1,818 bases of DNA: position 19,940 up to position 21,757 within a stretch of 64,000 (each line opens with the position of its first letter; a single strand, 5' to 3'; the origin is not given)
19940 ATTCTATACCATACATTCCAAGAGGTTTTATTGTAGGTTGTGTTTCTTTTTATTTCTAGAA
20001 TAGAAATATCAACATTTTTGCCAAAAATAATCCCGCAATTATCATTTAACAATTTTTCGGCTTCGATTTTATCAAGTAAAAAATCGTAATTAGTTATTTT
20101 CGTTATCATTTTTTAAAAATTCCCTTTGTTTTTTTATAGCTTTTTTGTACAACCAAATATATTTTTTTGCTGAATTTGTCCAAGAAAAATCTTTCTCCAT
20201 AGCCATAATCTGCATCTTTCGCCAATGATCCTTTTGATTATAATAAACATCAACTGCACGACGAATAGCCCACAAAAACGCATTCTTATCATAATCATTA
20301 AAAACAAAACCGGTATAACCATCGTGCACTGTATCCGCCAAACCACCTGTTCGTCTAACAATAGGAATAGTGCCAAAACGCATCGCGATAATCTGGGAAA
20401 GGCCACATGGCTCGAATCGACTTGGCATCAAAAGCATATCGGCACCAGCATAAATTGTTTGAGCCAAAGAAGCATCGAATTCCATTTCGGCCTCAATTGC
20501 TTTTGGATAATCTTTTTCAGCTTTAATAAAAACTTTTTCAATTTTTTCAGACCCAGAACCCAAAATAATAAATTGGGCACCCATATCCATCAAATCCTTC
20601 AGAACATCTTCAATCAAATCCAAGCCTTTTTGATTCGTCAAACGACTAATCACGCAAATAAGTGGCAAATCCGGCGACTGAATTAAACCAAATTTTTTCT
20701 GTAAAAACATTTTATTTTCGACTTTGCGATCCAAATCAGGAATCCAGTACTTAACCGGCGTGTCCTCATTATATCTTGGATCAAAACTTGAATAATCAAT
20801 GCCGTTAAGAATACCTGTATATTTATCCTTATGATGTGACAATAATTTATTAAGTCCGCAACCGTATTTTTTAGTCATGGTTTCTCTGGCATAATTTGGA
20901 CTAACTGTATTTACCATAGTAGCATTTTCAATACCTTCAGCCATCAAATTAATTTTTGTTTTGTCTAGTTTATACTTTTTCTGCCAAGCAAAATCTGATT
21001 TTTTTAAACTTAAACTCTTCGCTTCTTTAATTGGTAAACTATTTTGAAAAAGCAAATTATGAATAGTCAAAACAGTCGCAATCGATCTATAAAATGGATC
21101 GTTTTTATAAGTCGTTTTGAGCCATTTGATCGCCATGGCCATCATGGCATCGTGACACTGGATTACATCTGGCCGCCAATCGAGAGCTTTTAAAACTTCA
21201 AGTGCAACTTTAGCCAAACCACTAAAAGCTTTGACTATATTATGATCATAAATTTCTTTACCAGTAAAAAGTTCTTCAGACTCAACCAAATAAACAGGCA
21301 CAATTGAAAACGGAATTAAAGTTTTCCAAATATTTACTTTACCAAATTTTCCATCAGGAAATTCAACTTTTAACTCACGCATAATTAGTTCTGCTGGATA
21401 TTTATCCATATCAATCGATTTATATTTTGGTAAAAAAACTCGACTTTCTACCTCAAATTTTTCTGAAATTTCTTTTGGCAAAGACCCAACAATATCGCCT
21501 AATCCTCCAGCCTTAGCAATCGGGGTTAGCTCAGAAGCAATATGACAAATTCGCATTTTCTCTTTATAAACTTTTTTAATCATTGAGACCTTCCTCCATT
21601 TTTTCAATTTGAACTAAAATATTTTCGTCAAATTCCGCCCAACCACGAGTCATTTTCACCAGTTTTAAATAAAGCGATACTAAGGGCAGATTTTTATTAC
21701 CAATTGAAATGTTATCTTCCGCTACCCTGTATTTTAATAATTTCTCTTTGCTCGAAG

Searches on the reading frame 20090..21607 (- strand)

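Call 87: search_protein_families(library=pfam, proteins=[window:20090-21607:-], max_evalue=0.00001)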
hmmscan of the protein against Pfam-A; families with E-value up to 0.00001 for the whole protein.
window:20090-21607:- (505 aa): 3 families
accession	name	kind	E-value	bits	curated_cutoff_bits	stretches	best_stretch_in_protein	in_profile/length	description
PF08323.17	Glyco_transf_5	-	1.7e-55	188.7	22.7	1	19-257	1-238/239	Starch synthase catalytic domain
PF00534.26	Glycos_transf_1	-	9.4e-18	64.8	26.4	1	312-453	13-157/172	Glycosyl transferases group 1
PF13692.12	Glyco_trans_1_4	-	4.5e-15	56.6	27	1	315-451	2-139/142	Glycosyl transferases group 1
